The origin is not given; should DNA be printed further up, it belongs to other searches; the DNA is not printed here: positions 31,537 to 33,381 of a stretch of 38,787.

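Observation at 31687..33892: Horizontally acquired phosphoethanolamine-transferase-family gene with a small membrane partner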

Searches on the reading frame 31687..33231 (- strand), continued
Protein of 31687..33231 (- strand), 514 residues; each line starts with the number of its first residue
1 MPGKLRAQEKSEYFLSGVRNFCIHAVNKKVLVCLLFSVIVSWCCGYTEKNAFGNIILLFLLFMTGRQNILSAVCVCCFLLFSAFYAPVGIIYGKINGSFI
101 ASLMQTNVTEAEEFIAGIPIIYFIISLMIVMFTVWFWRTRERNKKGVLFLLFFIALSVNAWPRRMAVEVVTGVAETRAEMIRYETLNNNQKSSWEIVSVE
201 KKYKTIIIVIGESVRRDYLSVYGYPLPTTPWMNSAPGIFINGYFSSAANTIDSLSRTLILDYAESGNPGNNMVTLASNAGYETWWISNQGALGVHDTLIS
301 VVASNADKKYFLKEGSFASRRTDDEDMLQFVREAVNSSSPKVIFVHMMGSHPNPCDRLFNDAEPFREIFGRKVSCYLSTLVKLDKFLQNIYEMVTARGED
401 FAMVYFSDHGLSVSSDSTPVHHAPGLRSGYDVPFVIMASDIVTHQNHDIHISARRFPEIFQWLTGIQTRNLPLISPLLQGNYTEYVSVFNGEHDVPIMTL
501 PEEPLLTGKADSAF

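Call 40: find_encoding_contigs(protein=P0016, flank=5000, max_places=3)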
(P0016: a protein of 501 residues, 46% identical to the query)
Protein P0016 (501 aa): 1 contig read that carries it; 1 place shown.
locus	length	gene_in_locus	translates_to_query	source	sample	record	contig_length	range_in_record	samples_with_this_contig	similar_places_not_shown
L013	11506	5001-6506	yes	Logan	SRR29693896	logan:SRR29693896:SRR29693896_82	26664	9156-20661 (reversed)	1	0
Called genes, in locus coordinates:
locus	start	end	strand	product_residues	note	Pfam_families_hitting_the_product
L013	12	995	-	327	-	PF00291:PALP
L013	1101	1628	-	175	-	PF00497:SBP_bac_3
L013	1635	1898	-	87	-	PF00497:SBP_bac_3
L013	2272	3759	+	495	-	PF00128:Alpha-amylase, PF02324:Glyco_hydro_70 (faint)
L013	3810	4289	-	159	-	PF13987:YedD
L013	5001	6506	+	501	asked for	PF00884:Sulfatase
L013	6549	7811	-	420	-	PF00817:IMS, PF11799:IMS_C, PF13438:DUF4113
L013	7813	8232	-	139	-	PF00717:Peptidase_S24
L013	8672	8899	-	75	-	PF06004:DUF903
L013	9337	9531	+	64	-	-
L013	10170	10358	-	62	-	PF10781:DSRB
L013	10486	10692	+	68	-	-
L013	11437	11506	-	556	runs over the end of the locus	PF17151:CHASE7, PF00990:GGDEF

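Call 41: find_encoding_contigs(protein=P0027, flank=5000, max_places=3)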
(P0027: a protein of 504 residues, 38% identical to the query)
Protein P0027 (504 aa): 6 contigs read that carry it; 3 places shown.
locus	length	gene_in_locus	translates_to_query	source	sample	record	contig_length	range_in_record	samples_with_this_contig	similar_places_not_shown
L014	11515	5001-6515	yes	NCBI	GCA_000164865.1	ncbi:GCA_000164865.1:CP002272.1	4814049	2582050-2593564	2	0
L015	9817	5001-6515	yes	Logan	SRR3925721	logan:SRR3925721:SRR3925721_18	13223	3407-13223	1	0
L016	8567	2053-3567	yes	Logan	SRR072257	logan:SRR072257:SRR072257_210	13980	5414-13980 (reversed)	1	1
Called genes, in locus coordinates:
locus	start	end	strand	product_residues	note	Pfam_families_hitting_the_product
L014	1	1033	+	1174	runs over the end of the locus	PF01855:POR_N, PF17147:PFOR_II, PF01558:POR, PF10371:EKR, PF12838:Fer4_7, PF13183:Fer4_8 (weak), PF13187:Fer4_9, PF13484:Fer4_16, +5 more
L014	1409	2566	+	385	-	PF13609:Porin_4, PF00267:Porin_1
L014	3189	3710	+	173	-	-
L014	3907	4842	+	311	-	PF01171:ATP_bind_3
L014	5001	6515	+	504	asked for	PF00884:Sulfatase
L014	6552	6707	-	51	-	PF23677:YnaL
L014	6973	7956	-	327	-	PF01544:CorA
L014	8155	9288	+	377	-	PF17178:MASE5, PF00990:GGDEF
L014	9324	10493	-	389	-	PF00015:MCPsignal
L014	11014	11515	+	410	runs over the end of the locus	PF00989:PAS (faint), PF13188:PAS_8 (faint), PF08448:PAS_4, PF13426:PAS_9 (weak), PF00990:GGDEF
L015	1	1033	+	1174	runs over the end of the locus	PF01855:POR_N, PF17147:PFOR_II, PF01558:POR, PF10371:EKR, PF12838:Fer4_7, PF13183:Fer4_8 (weak), PF13187:Fer4_9, PF13484:Fer4_16, +5 more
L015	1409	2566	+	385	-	PF13609:Porin_4, PF00267:Porin_1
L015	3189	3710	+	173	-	-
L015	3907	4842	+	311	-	PF01171:ATP_bind_3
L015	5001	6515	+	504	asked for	PF00884:Sulfatase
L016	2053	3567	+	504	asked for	PF00884:Sulfatase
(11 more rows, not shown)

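Call 48: search_protein_representatives(protein=window:31687-33231:-)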
Query: 514 residues. Proteins with E-value up to 0.001 (for the whole library): 4482; up to 1e-10: 2575; up to 1e-30: 296. The best 150 are listed.
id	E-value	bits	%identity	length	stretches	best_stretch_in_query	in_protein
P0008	2.8e-164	563.8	51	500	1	32-506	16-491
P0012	3.5e-158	543.7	71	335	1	6-334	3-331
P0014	6.0e-150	516.5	57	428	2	172-432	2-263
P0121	6.6e-107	374.6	39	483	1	32-493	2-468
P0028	3.6e-101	355.6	39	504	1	29-503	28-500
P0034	2.9e-90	319.7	39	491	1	33-509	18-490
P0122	1.7e-87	310.6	40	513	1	44-470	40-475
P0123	2.2e-85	303.6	36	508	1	27-473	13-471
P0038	8.4e-85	301.7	36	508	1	32-506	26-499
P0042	2.5e-81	290.2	35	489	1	44-499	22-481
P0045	6.2e-77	275.7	35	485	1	30-504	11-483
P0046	1.7e-76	274.2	37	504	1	27-468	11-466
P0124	6.0e-76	272.4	51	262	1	252-506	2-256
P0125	5.2e-74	266.1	36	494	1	32-491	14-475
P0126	6.6e-74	265.7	37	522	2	188-510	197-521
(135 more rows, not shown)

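Call 50: get_annotated_region(hit=H81, flank=3000)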
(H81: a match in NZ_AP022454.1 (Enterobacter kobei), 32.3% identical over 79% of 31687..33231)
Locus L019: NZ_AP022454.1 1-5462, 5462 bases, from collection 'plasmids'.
description: Enterobacter kobei strain STW0522-62 plasmid pSTW0522-62-2, complete sequence
organism: Enterobacter kobei (NCBI taxid 208224)
taxonomy: Bacteria; Pseudomonadota; Gammaproteobacteria; Enterobacterales; Enterobacteriaceae; Enterobacter; Enterobacter kobei
host: -; source: -; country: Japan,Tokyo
typing (MOB-suite, as given by PLSDB): non-mobilizable
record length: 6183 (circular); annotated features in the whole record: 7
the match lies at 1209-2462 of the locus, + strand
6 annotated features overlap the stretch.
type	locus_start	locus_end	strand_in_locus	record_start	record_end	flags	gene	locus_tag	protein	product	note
CDS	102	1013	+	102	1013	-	-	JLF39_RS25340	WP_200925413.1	replication initiation protein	-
CDS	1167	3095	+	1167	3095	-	-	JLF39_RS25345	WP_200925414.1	phosphoethanolamine transferase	-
CDS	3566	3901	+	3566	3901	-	mobC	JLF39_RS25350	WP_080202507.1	plasmid mobilization relaxosome protein MobC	-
CDS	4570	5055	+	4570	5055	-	-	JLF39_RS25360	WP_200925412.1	MbeB family mobilization protein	-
CDS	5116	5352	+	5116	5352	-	-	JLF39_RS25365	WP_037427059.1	MbeD family mobilization/exclusion protein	-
CDS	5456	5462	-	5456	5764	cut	-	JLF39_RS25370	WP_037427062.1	CcdB family protein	-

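Call 82: search_protein_families(proteins=[window:31687-33231:-], library=padloc, max_evalue=0.01)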
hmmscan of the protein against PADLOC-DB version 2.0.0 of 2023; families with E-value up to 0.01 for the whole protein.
window:31687-33231:- (514 aa): 0 families

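Call 83: search_protein_families(proteins=[window:31687-33231:-], library=phrogs, max_evalue=0.001)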
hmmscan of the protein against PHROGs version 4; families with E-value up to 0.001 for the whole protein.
window:31687-33231:- (514 aa): 2 families
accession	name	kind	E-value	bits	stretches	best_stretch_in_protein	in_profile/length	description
phrog_24438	-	unknown function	1.7e-42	146.7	1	194-413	79-295/381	-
phrog_11670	-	unknown function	5e-08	32.9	1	200-446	235-502/548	-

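Call 88: predict_structure(alignment_id=A1)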
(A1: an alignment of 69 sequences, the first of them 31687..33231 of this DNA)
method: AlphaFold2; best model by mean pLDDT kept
length: 514 residues; sequences in the alignment: 69
mean_pLDDT: 88.7   pTM: 0.85
mean pLDDT of the five models: 88.7, 88.5, 88.0, 87.5, 87.3
residues with pLDDT >= 90: 360; 70-90: 103; 50-70: 29; < 50: 22
segments of 3 or more residues with pLDDT < 50: 1-10, 316-318, 510-514
pLDDT, mean of each block of 10 residues (from residue 1): 45 51 67 97 92 96 94 96 95 84 77 86 98 97 83 93 91 89 87 94 97 95 97 98 95 93 80 98 93 69 95 64 93 98 92 86 93 95 98 98 98 90 94 98 96 95 95 72 88 94 85 36
secondary structure, 60 per line:
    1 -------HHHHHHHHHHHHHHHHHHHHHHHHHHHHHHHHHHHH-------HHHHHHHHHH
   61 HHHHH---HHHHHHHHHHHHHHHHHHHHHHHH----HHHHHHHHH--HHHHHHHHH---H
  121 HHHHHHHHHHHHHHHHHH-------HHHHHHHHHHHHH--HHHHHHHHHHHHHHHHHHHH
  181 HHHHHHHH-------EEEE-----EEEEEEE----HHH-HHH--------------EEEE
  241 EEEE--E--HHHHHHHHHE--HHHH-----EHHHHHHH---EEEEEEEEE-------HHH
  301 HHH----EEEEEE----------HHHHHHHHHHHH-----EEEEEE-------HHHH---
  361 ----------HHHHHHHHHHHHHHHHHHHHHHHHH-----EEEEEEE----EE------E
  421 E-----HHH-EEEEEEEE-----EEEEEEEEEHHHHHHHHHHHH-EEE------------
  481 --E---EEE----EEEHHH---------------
elements in order: H8-43 H51-65 H69-92 H97-105 H108-116 H120-138 H146-158 H161-188 E196-199 E205-211 E237-244 H250-258 H262-265 H272-278 E282-290 H298-303 E308-313 H324-335 E341-346 H354-357 H371-395 E401-407 E431-438 E444-452 H453-464 E466-468 E487-489 E494-496
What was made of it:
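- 31687..33231 (-): 514-aa inner-membrane phosphoethanolamine transferase of the OpgE-like / YjgX subfamily. It has N-terminal transmembrane helices and a periplasmic sulfatase-fold domain. AF2 model has pLDDT 88.7 (call 88).
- On Membrane PEtN transferases of the alkaline-phosphatase superfamily (EptA/MCR/EptC/OpgE type): The AF2 model has pLDDT 88.7 (call 88).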

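Call 91: fold_search(model_id=the predicted structure, library=pdb)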
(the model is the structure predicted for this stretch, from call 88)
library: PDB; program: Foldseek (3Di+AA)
matches with E <= 10: 742; with E <= 0.001: 351
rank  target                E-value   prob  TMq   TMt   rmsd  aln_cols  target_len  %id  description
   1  6a82_B                1.7e-18  1.00  0.52  0.73   3.9       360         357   21  Crystal structure of the C-terminal periplasmic domain of EcEptC from Escherichia coli (released 2018-12-26)
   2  6a82_A                1.8e-18  1.00  0.53  0.75   3.7       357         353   21  Crystal structure of the C-terminal periplasmic domain of EcEptC from Escherichia coli (released 2018-12-26)
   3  5fgn                  2.3e-14  1.00  0.61  0.59   6.7       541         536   16  Integral membrane protein lipooligosaccharide phosphoethanolamine transferase A (EptA) from Neisseria meningitidis (released 2017-02-15)
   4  9nww_B                4.0e-14  1.00  0.60  0.59   7.3       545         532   13  Single-particle cryo-EM structure of the first variant of mobilized colistin resistance (MCR-1) in its ligand-bound st (released 2025-12-17)
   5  6v8q_A                4.1e-12  1.00  0.36  0.33  17.2       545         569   12  Structure of an inner membrane protein required for PhoPQ regulated increases in outer membrane cardiolipin (released 2020-03-18)
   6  6xlp_A                2.1e-11  1.00  0.43  0.38  17.2       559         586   12  Structure of the essential inner membrane lipopolysaccharide-PbgA complex (released 2020-08-26)
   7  4kav                  2.8e-11  1.00  0.45  0.67   4.9       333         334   17  Crystal Structure of the soluble domain of Lipooligosaccharide phosphoethanolamine transferase A from Neisseria meningit (released 2013-07-24)
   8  4tn0_B                2.8e-11  1.00  0.43  0.69   5.3       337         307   18  Crystal Structure of the C-terminal Periplasmic Domain of Phosphoethanolamine Transferase EptC from Campylobacter jeju (released 2014-10-08)
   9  6li4_B                2.8e-11  1.00  0.43  0.65   5.5       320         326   18  Crystal structure of MCR-1-S (released 2020-09-16)
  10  5lrm                  3.3e-11  1.00  0.43  0.67   5.0       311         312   17  Structure of di-zinc MCR-1 in P41212 space group (released 2016-12-07)
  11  4tn0_A                3.7e-11  1.00  0.42  0.68   5.1       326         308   18  Crystal Structure of the C-terminal Periplasmic Domain of Phosphoethanolamine Transferase EptC from Campylobacter jeju (released 2014-10-08)
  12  6a7w_A                4.1e-11  1.00  0.44  0.68   5.0       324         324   15  Structure of a catalytic domain of the colistin resistance enzyme (released 2018-11-07)
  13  5mx9                  4.3e-11  1.00  0.45  0.69   5.1       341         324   16  High resolution crystal structure of the MCR-2 catalytic domain (released 2017-08-09)
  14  5ylc                  5.0e-11  1.00  0.46  0.70   4.1       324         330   15  Crystal Structure of MCR-1 Catalytic Domain (released 2017-11-08)
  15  5lrn_A                6.5e-11  1.00  0.45  0.68   5.1       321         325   16  Structure of mono-zinc MCR-1 in P21 space group (released 2016-12-07)
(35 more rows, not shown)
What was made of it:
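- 31687..33231 (-): Foldseek matches the EcEptC domain and full-length NmEptA and MCR-1 (call 91).
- On Membrane PEtN transferases of the alkaline-phosphatase superfamily (EptA/MCR/EptC/OpgE type): It aligns over 541 and 545 columns to full-length NmEptA 5fgn and MCR-1 9nww (call 91).
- Closest known: MCR-1 and EptA. Same: They share the two-domain fold (Foldseek aligns 541-545 columns to 5fgn and 9nww, call 91).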

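Call 101: search_protein_families(proteins=[L003:5113-5841:+], library=ncbifam, max_evalue=0.001)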
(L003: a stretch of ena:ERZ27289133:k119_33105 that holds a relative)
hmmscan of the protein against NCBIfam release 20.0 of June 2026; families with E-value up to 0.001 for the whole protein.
L003:5113-5841:+ (242 aa): 2 families
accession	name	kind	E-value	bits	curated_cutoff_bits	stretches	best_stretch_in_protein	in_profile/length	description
NF052636.1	Rick_Adr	subfamily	6.4e-28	97.9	210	1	1-240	1-222/224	adhesin Adr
NF008202.0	PRK10959.1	equivalog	4.5e-05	22.8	287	1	122-242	103-212/212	outer membrane protein OmpW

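Call 104: get_annotated_region(hit=H78, flank=4000)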
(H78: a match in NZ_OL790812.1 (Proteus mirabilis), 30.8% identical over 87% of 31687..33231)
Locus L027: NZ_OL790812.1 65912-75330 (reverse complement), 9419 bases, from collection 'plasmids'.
description: Proteus mirabilis strain H110 plasmid unnamed, complete sequence
organism: Proteus mirabilis (NCBI taxid 584)
taxonomy: Bacteria; Pseudomonadota; Gammaproteobacteria; Enterobacterales; Morganellaceae; Proteus; Proteus mirabilis
host: -; source: -; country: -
typing (MOB-suite, as given by PLSDB): mobilizable; relaxase MOBP
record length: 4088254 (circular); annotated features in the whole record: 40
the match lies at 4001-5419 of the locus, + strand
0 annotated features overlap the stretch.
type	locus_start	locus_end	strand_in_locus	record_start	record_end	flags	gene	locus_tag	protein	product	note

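Call 109: find_related_loci(query=A4, collection=genome_contigs, flank=6000)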
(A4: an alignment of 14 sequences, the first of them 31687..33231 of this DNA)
Query A4 (514 aa) in genome_contigs; peptide patterns used: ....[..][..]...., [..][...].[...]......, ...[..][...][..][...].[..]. (x = any residue, [..] = any of these).
378 stretches matched a pattern; 355 encode a relative of the query (tblastn E <= 1e-3); the best 80 are kept; 80 distinct loci.
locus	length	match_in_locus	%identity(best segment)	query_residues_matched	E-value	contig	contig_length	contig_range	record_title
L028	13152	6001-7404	37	33-502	1e-98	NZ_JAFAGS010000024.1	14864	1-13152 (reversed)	MAG: Pluralibacter sp. isolate CP_BE_BS_1 BE_BS_k147_5444113, whole genome shotgun sequence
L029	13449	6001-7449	36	22-506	5e-96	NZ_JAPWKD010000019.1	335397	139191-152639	MAG: Pantoea sp. isolate Chal_Metagen_Bin9 7286, whole genome shotgun sequence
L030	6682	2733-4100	37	31-491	8e-94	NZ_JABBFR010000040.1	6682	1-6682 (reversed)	Rosenbergiella gaditana strain S61 NODE_40_length_6682_cov_53.284936, whole genome shotgun sequence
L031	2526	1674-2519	54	29-307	3e-96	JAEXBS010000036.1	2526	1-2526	MAG: Bacteroidetes bacterium isolate OH_SFB_8 k127_658176, whole genome shotgun sequence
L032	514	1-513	81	253-423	7e-104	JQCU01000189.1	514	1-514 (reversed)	Acinetobacter idrijaensis strain MII contig_225, whole genome shotgun sequence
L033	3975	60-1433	36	41-503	6e-92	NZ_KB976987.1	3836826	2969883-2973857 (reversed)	Acinetobacter pittii ANC 4050 acLsm-supercont-complete, whole genome shotgun sequence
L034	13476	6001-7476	34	30-506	2e-90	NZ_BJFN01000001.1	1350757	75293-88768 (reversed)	Buttiauxella sp. A111 Contig01, whole genome shotgun sequence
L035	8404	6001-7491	36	5-506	2e-89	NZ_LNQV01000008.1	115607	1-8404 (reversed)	Aquitalea pelogenes strain CCM 7557 contig_8, whole genome shotgun sequence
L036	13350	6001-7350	37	27-472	3e-90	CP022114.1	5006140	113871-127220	Kluyvera genomosp. 3 strain YDC799 chromosome, complete genome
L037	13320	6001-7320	37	65-484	3e-80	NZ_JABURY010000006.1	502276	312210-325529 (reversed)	Frischella japonica strain Ac13 Ac13_6, whole genome shotgun sequence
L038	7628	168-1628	34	34-510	1e-76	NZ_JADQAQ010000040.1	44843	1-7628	Photobacterium sp. Ph5 66, whole genome shotgun sequence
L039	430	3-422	83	256-395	6e-86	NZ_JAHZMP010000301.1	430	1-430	Terrisporobacter mayombei strain DSM 6539 NODE_301_length_430_cov_2.283828, whole genome shotgun sequence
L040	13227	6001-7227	39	87-495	1e-89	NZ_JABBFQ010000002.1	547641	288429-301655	Rosenbergiella epipactidis strain 2.1A NODE_2_length_547641_cov_45.846276, whole genome shotgun sequence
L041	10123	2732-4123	34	43-504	2e-74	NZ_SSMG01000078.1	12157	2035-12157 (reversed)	Photobacterium lucens strain CAIM 1937 M0903A_84, whole genome shotgun sequence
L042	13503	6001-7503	33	32-506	2e-74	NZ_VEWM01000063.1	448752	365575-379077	Psychrobacter sp. I-STPA6b Contigs1_2_len:448752, whole genome shotgun sequence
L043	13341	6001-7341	32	57-502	4e-74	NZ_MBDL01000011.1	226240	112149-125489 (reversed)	Acinetobacter celticus strain ANC 4603 Contig5, whole genome shotgun sequence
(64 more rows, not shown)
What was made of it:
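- Tried and rejected: It was repeated with 14 sequences (call 109).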
